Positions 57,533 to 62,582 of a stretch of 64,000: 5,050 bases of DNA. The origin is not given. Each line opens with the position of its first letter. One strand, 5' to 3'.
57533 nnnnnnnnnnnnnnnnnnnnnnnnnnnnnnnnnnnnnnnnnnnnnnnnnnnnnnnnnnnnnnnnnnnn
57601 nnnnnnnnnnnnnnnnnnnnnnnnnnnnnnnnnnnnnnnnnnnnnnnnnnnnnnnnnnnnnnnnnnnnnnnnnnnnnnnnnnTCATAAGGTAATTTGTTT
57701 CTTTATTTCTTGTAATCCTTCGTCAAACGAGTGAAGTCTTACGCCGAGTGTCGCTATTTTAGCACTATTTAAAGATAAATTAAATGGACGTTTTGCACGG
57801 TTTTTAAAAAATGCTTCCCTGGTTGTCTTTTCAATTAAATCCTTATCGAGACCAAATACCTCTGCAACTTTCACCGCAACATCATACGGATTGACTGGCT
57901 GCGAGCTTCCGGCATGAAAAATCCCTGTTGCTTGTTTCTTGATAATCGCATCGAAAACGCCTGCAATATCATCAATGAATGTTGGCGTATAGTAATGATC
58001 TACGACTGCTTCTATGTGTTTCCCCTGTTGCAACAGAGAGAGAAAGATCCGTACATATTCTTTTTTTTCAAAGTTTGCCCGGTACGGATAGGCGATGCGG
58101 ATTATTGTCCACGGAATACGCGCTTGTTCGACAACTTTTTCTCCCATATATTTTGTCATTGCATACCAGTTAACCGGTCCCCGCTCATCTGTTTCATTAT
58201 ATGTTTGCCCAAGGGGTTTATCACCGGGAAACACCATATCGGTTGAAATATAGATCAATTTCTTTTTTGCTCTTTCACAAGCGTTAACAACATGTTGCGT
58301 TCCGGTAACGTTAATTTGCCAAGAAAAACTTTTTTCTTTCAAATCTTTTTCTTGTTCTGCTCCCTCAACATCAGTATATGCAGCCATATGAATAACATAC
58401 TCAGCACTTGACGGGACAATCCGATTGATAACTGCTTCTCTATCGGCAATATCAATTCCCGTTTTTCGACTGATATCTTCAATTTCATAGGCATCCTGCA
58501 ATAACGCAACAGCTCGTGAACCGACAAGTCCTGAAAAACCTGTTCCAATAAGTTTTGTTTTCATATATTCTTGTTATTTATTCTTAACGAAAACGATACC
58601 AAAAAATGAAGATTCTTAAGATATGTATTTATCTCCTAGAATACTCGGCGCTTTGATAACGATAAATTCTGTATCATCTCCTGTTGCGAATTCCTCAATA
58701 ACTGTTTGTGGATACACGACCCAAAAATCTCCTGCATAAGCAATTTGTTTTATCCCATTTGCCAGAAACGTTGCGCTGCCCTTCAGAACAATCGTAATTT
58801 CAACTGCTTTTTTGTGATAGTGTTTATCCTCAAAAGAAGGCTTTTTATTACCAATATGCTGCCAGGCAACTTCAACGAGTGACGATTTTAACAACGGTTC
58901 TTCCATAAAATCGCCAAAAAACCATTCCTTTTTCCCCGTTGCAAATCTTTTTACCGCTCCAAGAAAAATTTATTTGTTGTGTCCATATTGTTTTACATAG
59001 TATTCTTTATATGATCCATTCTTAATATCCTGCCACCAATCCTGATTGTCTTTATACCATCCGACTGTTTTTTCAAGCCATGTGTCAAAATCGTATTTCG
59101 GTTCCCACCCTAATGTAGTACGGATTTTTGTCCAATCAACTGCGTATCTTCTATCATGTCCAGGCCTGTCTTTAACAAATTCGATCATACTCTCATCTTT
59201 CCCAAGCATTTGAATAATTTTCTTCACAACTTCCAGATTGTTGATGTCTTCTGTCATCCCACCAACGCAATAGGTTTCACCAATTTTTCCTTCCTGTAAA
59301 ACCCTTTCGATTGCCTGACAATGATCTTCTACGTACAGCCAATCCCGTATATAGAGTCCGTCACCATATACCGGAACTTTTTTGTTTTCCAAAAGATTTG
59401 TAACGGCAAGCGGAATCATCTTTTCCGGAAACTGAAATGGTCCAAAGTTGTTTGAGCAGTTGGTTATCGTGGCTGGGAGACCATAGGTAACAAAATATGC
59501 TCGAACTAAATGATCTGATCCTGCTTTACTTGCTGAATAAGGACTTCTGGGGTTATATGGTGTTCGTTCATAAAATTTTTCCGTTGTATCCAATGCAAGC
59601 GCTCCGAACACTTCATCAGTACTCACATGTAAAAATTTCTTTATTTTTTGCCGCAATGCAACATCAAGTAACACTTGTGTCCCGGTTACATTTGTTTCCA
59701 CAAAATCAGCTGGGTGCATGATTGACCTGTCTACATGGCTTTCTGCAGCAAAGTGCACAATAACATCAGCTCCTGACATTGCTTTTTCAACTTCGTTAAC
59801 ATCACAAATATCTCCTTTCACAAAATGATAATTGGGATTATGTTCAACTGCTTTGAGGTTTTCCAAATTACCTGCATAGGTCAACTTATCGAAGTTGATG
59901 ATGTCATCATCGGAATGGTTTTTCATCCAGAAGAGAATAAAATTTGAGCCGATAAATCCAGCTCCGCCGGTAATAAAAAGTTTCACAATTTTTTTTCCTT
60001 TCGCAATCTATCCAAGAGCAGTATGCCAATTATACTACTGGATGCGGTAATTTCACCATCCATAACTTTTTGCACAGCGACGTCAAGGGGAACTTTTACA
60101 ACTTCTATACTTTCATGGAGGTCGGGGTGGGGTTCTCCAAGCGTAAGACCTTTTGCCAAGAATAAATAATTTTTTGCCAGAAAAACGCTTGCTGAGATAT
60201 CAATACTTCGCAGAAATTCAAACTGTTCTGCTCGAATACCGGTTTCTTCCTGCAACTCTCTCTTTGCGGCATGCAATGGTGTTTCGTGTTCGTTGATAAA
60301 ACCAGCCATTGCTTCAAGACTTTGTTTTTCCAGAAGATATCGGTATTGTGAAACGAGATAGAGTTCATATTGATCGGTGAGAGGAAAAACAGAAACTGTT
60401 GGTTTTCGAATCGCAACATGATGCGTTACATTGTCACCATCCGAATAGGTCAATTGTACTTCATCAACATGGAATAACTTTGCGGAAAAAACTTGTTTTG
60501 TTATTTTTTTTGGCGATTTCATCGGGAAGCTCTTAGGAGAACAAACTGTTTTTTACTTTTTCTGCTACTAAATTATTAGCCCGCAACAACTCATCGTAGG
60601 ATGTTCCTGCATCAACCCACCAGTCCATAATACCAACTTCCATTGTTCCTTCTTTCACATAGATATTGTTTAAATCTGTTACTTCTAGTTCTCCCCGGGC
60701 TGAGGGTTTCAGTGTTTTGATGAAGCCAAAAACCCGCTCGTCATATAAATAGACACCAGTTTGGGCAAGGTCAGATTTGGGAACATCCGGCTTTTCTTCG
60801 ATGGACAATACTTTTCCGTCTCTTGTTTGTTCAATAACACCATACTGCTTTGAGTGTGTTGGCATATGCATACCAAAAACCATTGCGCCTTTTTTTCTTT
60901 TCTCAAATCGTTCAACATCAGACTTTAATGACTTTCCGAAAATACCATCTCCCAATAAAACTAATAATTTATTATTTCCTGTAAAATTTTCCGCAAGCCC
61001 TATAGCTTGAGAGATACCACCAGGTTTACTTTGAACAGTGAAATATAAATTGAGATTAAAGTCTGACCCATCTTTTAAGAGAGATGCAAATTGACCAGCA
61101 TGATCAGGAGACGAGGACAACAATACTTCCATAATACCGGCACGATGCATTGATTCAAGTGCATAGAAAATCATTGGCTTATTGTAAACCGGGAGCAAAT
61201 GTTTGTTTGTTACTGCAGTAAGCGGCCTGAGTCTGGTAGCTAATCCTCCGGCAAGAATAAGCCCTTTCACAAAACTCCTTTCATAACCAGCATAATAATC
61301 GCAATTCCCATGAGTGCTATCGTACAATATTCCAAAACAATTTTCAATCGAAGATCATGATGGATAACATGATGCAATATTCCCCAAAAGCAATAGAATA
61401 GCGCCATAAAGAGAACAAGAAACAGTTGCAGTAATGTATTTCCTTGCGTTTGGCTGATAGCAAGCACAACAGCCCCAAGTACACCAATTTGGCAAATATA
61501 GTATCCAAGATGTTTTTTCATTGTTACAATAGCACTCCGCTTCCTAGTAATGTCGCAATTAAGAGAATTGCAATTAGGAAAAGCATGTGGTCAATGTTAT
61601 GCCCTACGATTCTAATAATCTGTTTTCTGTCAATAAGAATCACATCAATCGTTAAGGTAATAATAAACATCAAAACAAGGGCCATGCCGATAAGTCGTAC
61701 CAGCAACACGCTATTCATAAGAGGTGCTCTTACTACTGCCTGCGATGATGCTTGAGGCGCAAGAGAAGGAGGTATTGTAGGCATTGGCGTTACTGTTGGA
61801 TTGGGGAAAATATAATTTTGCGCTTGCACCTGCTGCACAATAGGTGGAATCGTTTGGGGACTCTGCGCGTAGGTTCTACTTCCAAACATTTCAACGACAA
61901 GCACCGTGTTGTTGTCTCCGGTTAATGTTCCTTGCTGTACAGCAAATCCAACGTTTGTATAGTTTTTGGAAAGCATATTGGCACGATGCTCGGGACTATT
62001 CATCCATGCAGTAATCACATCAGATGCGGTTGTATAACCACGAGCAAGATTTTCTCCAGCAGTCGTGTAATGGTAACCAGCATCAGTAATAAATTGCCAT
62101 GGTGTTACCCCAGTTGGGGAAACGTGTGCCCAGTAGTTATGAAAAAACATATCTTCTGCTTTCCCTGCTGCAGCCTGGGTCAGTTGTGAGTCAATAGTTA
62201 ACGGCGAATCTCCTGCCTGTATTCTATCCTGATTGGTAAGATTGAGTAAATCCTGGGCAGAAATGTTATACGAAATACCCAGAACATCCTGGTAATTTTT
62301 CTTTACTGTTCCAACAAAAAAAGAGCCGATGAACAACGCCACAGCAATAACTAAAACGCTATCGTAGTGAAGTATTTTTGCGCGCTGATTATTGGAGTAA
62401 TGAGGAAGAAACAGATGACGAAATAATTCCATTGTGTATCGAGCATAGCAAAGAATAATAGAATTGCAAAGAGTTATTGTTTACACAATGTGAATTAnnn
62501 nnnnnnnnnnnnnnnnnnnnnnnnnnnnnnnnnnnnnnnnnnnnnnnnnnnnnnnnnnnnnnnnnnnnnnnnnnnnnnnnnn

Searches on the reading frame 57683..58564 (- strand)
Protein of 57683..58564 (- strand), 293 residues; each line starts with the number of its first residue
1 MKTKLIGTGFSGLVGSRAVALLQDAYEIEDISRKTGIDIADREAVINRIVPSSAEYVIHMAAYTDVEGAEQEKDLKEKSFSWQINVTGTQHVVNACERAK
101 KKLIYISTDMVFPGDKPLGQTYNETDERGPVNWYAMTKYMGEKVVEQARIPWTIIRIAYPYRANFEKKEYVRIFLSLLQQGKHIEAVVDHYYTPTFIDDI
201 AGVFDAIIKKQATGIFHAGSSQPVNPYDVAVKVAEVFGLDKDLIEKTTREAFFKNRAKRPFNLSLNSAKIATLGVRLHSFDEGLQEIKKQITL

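Call 55: search_protein_families(library=pfam, proteins=[window:57683-58564:-], max_evalue=0.001)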
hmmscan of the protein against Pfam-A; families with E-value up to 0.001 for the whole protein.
window:57683-58564:- (293 aa): 6 families
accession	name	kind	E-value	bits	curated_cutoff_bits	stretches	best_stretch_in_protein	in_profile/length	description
PF04321.23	RmlD_sub_bind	-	1.8e-54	185.2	27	1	4-290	2-284/287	RmlD substrate binding domain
PF01370.27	Epimerase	-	7.4e-17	62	20.9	1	8-210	4-227/240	NAD dependent epimerase/dehydratase family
PF07993.18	NAD_binding_4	-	4.6e-12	46.1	20.1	1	52-159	87-206/258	Male sterility protein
PF01073.25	3Beta_HSD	-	7.3e-11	42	22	1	35-148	50-160/280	3-beta hydroxysteroid dehydrogenase/isomerase family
PF16363.11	GDP_Man_Dehyd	-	1.2e-08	35.2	27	1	35-149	57-168/332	GDP-mannose 4,6 dehydratase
PF02719.21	Polysacc_synt_2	-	1.6e-07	31.3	20.2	1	37-111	61-131/293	Polysaccharide biosynthesis protein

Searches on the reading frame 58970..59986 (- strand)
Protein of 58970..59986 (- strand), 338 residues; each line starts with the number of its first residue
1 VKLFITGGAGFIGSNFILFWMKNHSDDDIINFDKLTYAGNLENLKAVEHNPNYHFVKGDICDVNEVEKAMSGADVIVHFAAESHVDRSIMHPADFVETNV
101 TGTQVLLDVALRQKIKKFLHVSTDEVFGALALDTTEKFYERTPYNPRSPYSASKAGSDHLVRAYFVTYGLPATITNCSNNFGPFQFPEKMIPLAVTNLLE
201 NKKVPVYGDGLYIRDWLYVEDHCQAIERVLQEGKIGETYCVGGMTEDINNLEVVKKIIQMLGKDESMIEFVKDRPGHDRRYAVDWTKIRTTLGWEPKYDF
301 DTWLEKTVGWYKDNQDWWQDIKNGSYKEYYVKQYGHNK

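Call 55: search_protein_families(library=pfam, proteins=[window:58970-59986:-], max_evalue=0.001)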
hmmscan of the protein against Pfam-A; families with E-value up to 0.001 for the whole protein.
window:58970-59986:- (338 aa): 7 families
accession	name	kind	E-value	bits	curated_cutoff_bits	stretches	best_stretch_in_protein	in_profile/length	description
PF16363.11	GDP_Man_Dehyd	-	3.2e-83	280.4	27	1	4-306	1-331/332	GDP-mannose 4,6 dehydratase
PF01370.27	Epimerase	-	1.7e-64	218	20.9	1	4-242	2-240/240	NAD dependent epimerase/dehydratase family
PF01073.25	3Beta_HSD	-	4.2e-22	78.9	22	1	5-221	2-220/280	3-beta hydroxysteroid dehydrogenase/isomerase family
PF02719.21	Polysacc_synt_2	-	4.2e-19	69.3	20.2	1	4-276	2-266/293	Polysaccharide biosynthesis protein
PF07993.18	NAD_binding_4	-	1.3e-14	54.5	20.1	1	5-179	1-206/258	Male sterility protein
PF04321.23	RmlD_sub_bind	-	2.1e-12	47.2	27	1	1-165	1-140/287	RmlD substrate binding domain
PF13460.12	NAD_binding_10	-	2.7e-09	37.6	27.2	1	40-165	28-135/184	NAD(P)H-binding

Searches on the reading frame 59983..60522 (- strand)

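Call 3: search_protein_families(library=pfam, proteins=[window:59983-60522:-], max_evalue=0.01)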
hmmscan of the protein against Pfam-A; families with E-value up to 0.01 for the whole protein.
window:59983-60522:- (179 aa): 1 family
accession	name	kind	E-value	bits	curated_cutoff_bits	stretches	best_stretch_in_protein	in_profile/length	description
PF00293.34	NUDIX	-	2.7e-13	50.5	21.1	1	39-149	2-118/134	NUDIX domain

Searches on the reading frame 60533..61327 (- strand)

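Call 3: search_protein_families(library=pfam, proteins=[window:60533-61327:-], max_evalue=0.01)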
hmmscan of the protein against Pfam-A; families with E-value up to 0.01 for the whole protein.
window:60533-61327:- (264 aa): 2 families
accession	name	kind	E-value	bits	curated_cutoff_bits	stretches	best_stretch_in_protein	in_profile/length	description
PF00483.29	NTP_transferase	-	5.8e-50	170.6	21.2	1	21-255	1-243/245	Nucleotidyl transferase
PF12804.13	NTP_transf_3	-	3.4e-08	34.3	27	1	22-136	1-106/160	MobA-like NTP transferase domain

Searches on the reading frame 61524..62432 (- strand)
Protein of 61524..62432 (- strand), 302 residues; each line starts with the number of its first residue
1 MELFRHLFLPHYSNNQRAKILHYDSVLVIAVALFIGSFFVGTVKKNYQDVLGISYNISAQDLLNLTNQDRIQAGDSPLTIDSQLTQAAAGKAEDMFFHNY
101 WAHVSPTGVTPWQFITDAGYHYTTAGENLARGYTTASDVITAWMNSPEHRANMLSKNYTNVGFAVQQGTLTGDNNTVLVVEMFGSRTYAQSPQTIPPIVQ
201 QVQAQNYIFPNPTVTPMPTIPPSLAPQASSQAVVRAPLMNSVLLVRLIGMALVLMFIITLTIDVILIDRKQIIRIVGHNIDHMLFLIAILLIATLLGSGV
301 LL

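Call 3: search_protein_families(library=pfam, proteins=[window:61524-62432:-], max_evalue=0.01)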
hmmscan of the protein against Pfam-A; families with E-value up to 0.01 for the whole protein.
window:61524-62432:- (302 aa): 1 family
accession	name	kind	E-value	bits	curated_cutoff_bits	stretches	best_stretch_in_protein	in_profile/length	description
PF00188.32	CAP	-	2.8e-21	77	21.1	1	63-173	1-110/117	Cysteine-rich secretory protein family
